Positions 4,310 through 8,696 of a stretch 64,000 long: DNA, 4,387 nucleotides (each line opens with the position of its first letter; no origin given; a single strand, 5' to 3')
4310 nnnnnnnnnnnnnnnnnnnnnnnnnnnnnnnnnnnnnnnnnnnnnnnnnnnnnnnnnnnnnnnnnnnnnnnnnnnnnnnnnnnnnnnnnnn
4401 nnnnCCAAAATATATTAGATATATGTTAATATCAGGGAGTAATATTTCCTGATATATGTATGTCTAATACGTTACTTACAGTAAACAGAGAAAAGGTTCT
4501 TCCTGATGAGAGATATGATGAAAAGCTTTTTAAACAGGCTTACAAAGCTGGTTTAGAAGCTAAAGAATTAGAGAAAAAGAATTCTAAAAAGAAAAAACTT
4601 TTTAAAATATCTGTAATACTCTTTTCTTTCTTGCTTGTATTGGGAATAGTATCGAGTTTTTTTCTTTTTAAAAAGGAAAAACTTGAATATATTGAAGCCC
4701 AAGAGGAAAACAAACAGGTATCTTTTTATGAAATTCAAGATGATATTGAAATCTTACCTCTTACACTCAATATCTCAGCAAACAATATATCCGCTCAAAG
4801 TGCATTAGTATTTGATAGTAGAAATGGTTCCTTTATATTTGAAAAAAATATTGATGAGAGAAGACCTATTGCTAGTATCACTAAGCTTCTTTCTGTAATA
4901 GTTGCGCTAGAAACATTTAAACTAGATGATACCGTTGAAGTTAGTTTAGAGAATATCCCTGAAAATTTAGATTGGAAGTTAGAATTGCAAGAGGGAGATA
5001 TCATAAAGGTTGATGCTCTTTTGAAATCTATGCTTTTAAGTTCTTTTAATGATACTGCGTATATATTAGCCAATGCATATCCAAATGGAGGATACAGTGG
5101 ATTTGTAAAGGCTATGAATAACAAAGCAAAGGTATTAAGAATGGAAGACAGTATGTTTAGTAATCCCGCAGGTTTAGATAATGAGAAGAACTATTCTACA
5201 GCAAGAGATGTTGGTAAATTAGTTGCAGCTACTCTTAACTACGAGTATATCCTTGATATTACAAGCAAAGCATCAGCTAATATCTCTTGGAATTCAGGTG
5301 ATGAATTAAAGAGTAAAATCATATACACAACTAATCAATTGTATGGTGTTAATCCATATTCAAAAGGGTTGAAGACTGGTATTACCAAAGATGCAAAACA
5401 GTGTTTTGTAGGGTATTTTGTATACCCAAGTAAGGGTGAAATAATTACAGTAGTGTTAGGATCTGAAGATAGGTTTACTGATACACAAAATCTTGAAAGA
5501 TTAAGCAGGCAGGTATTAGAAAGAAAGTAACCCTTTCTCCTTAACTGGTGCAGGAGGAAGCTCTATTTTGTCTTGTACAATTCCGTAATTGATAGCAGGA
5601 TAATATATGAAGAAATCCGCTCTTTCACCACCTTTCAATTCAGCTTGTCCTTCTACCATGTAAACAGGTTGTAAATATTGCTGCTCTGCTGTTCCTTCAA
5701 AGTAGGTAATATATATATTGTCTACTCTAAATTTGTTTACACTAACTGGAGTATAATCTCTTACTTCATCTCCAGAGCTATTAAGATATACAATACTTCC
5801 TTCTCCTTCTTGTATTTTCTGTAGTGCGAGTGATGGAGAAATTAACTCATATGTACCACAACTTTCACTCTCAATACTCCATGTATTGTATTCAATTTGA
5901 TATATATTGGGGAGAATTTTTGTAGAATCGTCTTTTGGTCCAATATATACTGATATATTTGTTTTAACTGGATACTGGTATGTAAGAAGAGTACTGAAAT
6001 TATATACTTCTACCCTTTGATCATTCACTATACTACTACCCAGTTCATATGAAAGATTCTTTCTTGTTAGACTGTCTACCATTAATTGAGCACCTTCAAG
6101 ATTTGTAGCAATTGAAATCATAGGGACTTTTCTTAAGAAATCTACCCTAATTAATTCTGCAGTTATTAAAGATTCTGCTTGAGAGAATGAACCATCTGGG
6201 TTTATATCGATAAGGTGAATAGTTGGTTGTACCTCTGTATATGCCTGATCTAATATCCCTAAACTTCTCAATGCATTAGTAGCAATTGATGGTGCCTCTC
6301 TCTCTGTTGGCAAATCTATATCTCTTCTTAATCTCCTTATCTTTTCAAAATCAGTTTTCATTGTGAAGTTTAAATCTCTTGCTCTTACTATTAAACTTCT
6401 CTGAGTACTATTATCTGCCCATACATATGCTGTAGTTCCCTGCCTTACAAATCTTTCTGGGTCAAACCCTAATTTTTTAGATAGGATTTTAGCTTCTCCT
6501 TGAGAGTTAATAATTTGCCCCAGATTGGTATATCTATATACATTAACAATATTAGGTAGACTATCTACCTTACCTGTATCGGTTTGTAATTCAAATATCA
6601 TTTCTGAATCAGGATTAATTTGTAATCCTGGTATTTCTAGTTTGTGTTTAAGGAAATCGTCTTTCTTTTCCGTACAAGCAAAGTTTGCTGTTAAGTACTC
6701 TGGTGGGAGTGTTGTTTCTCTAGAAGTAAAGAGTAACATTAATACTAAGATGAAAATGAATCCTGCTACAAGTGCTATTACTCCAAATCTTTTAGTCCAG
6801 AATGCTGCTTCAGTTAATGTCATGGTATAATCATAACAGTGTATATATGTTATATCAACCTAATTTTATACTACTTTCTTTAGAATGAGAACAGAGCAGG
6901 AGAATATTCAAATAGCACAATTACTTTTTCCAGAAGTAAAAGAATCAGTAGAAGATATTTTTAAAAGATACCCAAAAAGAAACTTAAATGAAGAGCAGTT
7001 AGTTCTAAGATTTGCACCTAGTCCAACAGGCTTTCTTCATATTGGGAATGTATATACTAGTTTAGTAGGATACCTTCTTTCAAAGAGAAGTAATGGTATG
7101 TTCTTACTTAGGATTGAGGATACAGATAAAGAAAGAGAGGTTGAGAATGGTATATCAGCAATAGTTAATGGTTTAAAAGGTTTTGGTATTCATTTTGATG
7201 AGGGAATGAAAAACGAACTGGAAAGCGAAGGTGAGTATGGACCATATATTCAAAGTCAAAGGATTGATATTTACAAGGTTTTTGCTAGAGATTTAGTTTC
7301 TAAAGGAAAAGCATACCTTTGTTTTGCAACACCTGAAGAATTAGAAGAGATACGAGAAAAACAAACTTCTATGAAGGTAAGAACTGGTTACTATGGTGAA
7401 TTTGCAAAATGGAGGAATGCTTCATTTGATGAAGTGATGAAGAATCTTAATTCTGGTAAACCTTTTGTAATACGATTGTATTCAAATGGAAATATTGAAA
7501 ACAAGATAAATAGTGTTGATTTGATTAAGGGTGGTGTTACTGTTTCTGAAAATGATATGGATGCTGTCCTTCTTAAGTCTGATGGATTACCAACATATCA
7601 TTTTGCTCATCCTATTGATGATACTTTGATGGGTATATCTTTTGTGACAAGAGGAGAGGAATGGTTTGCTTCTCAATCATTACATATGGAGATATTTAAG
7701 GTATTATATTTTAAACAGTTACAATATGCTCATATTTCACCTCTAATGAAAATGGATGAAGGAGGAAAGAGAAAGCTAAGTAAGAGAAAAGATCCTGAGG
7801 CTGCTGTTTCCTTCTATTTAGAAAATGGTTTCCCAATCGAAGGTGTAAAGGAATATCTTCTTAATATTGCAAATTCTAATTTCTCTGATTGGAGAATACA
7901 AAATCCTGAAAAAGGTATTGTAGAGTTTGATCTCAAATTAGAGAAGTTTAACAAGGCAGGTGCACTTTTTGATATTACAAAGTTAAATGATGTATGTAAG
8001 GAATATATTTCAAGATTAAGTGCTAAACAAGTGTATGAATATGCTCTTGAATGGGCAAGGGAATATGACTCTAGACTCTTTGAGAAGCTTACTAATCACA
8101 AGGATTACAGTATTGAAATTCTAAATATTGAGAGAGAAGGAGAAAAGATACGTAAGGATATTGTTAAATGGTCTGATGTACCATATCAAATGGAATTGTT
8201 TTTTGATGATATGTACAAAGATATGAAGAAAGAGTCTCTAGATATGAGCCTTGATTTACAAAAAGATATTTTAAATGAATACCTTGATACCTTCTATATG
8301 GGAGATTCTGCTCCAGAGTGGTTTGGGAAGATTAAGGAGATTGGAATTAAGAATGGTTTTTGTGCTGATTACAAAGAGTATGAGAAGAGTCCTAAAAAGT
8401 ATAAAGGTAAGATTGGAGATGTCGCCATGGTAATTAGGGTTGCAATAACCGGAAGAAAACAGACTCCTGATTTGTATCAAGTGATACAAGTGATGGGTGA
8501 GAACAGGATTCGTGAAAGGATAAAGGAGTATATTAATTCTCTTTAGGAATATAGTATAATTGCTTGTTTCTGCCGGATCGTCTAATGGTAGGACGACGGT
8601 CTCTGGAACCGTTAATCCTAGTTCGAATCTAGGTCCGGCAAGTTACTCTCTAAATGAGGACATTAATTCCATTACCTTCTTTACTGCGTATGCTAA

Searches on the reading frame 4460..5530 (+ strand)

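Call 7: search_protein_families(library=ncbifam, proteins=[window:4460-5530:+])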
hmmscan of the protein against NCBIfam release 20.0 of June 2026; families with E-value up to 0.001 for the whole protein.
window:4460-5530:+ (356 aa): 7 families
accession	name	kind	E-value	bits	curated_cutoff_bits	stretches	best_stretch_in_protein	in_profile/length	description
NF008668.0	PRK11669.1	equivalog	1e-35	123.3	294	1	106-349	37-277/316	D-alanyl-D-alanine endopeptidase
NF000471.1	vanY_of_D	exception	3.6e-21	75.8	625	1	38-342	14-344/354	transpeptidase-like D-Ala-D-Ala carboxypeptidase VanY-D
NF038273.1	strep_PBP3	exception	2.2e-19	69.8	490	1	108-343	24-275/407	D-alanyl-D-alanine carboxypeptidase PBP3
NF038258.2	PBP4_Staph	exception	9.7e-17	60.8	500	1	114-247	43-196/366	penicillin-binding protein PBP4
NF008489.0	PRK11397.1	equivalog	2.8e-15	56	610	1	104-337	29-264/389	serine-type D-Ala-D-Ala carboxypeptidase DacD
NF008059.0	PRK10793.1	equivalog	1e-14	54.1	694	1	93-334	29-270/403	D-alanyl-D-alanine carboxypeptidase DacA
NF007445.0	PRK10001.1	equivalog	4.4e-14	52.1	765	1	105-336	32-265/400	serine-type D-Ala-D-Ala carboxypeptidase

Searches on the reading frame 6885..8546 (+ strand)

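Call 7: search_protein_families(library=ncbifam, proteins=[window:6885-8546:+])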
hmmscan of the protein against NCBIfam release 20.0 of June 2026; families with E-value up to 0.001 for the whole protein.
window:6885-8546:+ (553 aa): 10 families
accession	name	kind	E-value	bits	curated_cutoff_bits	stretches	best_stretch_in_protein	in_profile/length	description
TIGR00464.1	gltX_bact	equivalog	4.1e-95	319.4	289.95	1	40-551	3-469/470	glutamate--tRNA ligase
NF004315.1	PRK05710.1-4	equivalog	2.3e-40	138.7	250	1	42-304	2-254/274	tRNA glutamyl-Q(34) synthetase GluQRS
TIGR03838.1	queuosine_YadB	equivalog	1.3e-39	136.2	276.7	1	42-304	4-236/272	tRNA glutamyl-Q(34) synthetase GluQRS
NF004314.0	PRK05710.1-3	equivalog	4.3e-39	134.7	256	1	36-304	4-239/297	tRNA glutamyl-Q(34) synthetase GluQRS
NF003169.0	PRK04156.1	equivalog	7.1e-28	97.6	516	1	19-283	81-328/567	glutamate--tRNA ligase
NF004313.0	PRK05710.1-2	equivalog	9.2e-27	94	380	1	38-305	4-249/299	tRNA glutamyl-Q(34) synthetase GluQRS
TIGR00463.1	gltX_arch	equivalog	1.8e-25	89.5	401.75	1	34-292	89-326/560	glutamate--tRNA ligase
NF004312.0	PRK05710.1-1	equivalog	5.6e-23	81.8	453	1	33-303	8-242/306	tRNA glutamyl-Q(34) synthetase GluQRS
NF011291.0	PRK14703.1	equivalog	7.3e-14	51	681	1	37-169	30-150/769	glutamine--tRNA ligase/YqeY domain fusion protein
TIGR00440.1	glnS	equivalog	1.1e-12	47.6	425.8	1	42-263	4-210/524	glutamine--tRNA ligase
